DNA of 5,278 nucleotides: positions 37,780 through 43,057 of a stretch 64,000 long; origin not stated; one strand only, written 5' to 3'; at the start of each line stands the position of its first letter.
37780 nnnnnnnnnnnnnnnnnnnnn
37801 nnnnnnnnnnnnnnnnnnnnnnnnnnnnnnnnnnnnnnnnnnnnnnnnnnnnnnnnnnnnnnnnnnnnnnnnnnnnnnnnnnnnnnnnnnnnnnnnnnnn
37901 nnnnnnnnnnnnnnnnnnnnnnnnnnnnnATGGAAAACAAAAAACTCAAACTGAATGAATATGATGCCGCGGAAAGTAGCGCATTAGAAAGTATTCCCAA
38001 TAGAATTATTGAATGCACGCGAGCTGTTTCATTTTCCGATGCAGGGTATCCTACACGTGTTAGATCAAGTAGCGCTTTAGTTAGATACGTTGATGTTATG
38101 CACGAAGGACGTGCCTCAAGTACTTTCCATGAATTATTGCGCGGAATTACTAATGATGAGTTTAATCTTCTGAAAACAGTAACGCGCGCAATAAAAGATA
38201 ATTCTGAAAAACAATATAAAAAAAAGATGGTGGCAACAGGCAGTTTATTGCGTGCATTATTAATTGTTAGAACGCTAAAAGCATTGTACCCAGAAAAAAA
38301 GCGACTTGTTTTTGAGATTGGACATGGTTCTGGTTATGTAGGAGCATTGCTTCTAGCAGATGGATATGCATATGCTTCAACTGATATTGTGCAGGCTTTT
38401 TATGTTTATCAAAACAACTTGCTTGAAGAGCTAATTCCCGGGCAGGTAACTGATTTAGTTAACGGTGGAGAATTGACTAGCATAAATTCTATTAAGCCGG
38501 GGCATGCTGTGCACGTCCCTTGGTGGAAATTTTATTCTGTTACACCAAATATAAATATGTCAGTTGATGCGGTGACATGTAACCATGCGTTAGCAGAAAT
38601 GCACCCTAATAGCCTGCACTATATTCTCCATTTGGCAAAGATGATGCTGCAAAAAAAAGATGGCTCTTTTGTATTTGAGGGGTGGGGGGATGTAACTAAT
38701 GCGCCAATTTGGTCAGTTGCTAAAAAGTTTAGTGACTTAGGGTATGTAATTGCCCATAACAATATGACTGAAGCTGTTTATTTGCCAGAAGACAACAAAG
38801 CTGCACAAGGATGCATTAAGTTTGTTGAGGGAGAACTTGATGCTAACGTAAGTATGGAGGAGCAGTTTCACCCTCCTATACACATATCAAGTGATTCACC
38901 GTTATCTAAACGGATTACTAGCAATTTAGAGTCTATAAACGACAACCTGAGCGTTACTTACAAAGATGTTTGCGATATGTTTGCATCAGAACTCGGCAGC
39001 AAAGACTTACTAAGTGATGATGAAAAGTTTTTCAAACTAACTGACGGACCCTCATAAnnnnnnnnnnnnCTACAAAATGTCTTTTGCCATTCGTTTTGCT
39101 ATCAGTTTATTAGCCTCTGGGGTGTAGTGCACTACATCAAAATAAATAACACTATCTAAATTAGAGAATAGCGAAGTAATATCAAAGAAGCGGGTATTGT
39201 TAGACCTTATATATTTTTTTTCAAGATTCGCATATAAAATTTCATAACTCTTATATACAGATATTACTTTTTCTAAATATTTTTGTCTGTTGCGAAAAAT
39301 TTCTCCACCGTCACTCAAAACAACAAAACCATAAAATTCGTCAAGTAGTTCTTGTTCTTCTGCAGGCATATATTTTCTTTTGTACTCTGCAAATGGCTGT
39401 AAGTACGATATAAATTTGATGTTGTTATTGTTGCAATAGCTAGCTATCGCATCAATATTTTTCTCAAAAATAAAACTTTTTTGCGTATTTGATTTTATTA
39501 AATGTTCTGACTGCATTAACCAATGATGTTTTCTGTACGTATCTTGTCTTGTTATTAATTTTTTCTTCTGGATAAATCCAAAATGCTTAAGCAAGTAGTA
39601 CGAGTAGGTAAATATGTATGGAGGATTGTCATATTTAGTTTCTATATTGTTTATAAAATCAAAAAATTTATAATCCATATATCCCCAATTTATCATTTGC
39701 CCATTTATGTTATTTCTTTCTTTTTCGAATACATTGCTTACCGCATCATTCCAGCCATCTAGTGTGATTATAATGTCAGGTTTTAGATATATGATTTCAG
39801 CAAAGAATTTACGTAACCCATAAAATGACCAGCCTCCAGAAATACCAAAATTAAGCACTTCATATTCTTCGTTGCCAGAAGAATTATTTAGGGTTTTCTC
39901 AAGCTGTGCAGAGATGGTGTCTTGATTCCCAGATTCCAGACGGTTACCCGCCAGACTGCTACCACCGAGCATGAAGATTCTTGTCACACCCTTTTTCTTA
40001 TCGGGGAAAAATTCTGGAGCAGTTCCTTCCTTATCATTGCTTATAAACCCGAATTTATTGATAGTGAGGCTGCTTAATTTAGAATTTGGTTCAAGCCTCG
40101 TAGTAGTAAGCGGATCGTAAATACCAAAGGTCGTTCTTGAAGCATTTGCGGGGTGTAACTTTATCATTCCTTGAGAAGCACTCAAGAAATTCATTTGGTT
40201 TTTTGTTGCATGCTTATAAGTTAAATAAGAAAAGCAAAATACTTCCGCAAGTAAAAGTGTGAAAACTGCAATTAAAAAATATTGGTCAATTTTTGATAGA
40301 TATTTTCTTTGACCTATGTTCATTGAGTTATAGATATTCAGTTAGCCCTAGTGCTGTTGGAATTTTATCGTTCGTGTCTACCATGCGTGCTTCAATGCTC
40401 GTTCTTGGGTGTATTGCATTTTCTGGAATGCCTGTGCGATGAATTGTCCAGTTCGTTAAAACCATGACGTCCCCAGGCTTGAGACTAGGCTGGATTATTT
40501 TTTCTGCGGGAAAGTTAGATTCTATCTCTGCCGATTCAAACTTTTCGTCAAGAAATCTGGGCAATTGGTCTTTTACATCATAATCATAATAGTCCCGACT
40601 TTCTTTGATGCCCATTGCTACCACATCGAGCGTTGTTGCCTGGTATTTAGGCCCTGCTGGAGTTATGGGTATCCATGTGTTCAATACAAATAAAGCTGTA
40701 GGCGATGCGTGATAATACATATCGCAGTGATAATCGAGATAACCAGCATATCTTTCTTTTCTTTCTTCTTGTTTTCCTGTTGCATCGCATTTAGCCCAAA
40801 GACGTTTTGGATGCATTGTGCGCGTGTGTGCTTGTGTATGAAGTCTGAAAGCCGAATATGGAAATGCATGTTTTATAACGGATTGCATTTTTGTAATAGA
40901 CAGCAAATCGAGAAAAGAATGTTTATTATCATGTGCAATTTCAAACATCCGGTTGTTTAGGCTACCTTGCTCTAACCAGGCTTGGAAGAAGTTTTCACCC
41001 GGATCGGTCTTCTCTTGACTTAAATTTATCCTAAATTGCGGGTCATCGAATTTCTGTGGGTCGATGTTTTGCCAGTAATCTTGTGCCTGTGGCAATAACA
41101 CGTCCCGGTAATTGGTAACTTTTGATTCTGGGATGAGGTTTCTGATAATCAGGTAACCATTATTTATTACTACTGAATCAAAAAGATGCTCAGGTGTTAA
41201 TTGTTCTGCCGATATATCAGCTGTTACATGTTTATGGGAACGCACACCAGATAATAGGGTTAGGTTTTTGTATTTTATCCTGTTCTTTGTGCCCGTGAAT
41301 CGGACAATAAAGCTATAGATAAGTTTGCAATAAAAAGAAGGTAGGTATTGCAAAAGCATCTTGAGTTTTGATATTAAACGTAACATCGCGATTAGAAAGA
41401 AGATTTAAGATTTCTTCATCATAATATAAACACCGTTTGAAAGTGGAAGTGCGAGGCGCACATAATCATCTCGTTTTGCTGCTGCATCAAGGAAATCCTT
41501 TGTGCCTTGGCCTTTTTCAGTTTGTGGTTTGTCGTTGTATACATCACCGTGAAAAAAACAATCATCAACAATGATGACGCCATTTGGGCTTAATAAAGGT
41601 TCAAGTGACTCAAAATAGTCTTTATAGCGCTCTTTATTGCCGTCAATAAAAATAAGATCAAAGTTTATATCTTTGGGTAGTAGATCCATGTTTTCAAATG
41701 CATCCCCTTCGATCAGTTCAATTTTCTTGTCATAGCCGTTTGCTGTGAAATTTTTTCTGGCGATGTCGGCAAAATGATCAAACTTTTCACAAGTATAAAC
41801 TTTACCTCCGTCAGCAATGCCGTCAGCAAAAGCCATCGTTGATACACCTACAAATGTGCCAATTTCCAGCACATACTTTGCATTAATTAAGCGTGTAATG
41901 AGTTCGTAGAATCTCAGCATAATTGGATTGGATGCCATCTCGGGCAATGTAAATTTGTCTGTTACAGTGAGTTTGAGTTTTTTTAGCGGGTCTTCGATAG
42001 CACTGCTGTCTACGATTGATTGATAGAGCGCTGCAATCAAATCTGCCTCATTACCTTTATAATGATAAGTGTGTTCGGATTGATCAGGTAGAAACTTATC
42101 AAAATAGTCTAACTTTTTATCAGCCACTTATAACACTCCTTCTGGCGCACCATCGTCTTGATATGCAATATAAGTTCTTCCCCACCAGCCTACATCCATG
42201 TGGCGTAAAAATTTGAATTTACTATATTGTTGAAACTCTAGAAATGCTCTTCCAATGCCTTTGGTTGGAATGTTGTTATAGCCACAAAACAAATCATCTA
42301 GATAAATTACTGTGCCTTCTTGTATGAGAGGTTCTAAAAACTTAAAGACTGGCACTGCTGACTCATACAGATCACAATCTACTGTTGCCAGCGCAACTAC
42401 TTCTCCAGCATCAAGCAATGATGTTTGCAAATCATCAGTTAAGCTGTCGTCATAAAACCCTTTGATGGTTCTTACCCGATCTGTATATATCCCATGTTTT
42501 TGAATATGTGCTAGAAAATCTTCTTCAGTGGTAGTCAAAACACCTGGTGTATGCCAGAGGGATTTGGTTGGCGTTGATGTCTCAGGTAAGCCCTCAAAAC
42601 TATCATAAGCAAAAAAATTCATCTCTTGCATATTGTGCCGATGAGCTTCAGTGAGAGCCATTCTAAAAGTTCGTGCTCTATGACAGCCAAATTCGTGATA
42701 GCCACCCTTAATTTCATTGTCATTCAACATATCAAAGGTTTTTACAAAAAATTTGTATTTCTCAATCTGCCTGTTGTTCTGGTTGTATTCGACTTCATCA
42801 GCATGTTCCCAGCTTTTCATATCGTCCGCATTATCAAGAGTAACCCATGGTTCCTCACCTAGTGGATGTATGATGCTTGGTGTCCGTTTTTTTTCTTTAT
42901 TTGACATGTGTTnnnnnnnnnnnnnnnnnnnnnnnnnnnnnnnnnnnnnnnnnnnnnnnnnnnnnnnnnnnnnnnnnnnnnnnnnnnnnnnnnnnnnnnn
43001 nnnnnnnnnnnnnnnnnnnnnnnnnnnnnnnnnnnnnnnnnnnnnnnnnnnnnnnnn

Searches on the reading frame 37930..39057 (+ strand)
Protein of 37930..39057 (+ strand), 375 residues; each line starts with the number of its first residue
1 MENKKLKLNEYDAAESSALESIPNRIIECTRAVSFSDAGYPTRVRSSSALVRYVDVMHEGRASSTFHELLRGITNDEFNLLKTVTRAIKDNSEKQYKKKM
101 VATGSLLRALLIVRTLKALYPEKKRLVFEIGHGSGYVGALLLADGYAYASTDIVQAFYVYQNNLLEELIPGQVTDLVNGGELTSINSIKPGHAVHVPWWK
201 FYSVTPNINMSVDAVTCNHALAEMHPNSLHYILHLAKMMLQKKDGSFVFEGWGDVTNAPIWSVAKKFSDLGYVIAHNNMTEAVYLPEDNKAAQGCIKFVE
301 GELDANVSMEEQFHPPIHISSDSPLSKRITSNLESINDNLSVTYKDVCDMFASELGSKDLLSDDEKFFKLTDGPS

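Call 3: search_protein_families(library=pfam, proteins=[window:37930-39057:+], max_evalue=1)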
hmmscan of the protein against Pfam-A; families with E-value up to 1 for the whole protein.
window:37930-39057:+ (375 aa): 1 family
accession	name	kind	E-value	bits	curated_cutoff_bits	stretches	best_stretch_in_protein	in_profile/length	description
PF05585.17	DUF1758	-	0.16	12.1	22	1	327-356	83-109/163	Putative peptidase (DUF1758)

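Call 4: search_protein_families(library=ncbifam, proteins=[window:37930-39057:+], max_evalue=1)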
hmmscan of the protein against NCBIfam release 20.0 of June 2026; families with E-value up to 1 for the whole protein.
window:37930-39057:+ (375 aa): 4 families
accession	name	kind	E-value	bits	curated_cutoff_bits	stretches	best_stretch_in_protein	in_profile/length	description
TIGR04371.1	methyltran_NanM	subfamily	1.1e-06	28.4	44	1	82-231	107-256/273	putative sugar O-methyltransferase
NF043040.1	corrin_prot_MT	hypoth_equivalog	0.003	17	180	1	210-246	109-144/216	corrinoid protein-associated methyltransferase CpaM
NF001453.0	PRK00312.1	equivalog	0.013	15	188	1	110-141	67-98/217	protein-L-isoaspartate(D-aspartate) O-methyltransferase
TIGR04188.1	methyltr_grsp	subfamily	0.024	14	380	1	101-141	85-125/363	ATP-grasp peptide maturase system methyltransferase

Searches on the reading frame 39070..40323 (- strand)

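Call 8: search_protein_families(library=pfam, proteins=[window:39070-40323:-], max_evalue=0.001)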
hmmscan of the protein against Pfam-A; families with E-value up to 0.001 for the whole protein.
window:39070-40323:- (417 aa): 0 families

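Call 65: search_protein_families(library=ncbifam, proteins=[window:39070-40323:-], max_evalue=0.01)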
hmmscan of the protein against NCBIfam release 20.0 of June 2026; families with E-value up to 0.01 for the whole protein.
window:39070-40323:- (417 aa): 0 families

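Call 76: search_protein_families(library=pfam, proteins=[window:39070-40323:-], max_evalue=0.01)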
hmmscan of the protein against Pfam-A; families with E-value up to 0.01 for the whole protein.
window:39070-40323:- (417 aa): 2 families
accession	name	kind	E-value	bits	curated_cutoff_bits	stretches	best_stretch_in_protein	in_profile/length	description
PF00657.28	Lipase_GDSL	-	0.0015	19.1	23.6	0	370-411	162-207/208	GDSL-like Lipase/Acylhydrolase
PF13472.12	Lipase_GDSL_2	-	0.0023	18.9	32.9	0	119-202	2-83/178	GDSL-like Lipase/Acylhydrolase family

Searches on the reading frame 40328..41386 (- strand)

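Call 8: search_protein_families(library=pfam, proteins=[window:40328-41386:-], max_evalue=0.001)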
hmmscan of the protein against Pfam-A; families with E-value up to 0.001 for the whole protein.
window:40328-41386:- (352 aa): 1 family
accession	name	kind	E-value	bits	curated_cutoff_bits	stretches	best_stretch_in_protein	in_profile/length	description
PF05721.19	PhyH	-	9.3e-06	26.5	22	1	76-319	4-203/213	Phytanoyl-CoA dioxygenase (PhyH)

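Call 65: search_protein_families(library=ncbifam, proteins=[window:40328-41386:-], max_evalue=0.01)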
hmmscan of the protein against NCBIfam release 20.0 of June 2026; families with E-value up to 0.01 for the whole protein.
window:40328-41386:- (352 aa): 0 families

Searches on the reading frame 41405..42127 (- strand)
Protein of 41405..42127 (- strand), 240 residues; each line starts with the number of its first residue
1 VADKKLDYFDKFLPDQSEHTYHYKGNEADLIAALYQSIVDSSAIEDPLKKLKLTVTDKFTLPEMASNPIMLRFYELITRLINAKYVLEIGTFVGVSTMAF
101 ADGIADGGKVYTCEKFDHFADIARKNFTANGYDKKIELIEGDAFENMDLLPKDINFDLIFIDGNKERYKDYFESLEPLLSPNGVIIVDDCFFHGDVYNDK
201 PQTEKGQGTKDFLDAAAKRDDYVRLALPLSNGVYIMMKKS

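Call 8: search_protein_families(library=pfam, proteins=[window:41405-42127:-], max_evalue=0.001)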
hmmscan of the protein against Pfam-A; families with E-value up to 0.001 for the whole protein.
window:41405-42127:- (240 aa): 4 families
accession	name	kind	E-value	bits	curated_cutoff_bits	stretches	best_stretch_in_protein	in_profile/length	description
PF01596.23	Methyltransf_3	-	2.3e-32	112.4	22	1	46-238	9-203/204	O-methyltransferase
PF13578.12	Methyltransf_24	-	1.3e-18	68.3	26.3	1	87-190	1-105/105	Methyltransferase domain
PF13847.12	Methyltransf_31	-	5.1e-05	23.4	27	1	85-191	6-113/145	Methyltransferase domain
PF01135.25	PCMT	-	8.1e-05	22.9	20.3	1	65-143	56-133/210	Protein-L-isoaspartate(D-aspartate) O-methyltransferase (PCMT)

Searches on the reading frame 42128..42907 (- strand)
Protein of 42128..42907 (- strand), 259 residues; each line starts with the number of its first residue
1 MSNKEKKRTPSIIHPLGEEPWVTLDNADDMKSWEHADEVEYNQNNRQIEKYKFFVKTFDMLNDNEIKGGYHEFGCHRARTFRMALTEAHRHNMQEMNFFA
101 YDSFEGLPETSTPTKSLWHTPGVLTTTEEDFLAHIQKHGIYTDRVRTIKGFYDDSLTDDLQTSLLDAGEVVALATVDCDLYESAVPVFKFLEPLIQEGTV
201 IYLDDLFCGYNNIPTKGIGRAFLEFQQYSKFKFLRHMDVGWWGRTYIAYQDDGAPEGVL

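Call 8: search_protein_families(library=pfam, proteins=[window:42128-42907:-], max_evalue=0.001)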
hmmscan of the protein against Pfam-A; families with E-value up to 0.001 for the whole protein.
window:42128-42907:- (259 aa): 2 families
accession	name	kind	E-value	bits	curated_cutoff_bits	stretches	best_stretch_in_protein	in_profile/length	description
PF05711.17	TylF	-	2.9e-12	46.8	23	1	57-207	82-230/264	Macrocin-O-methyltransferase (TylF)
PF13578.12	Methyltransf_24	-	2.3e-06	28.9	26.3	1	72-205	2-104/105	Methyltransferase domain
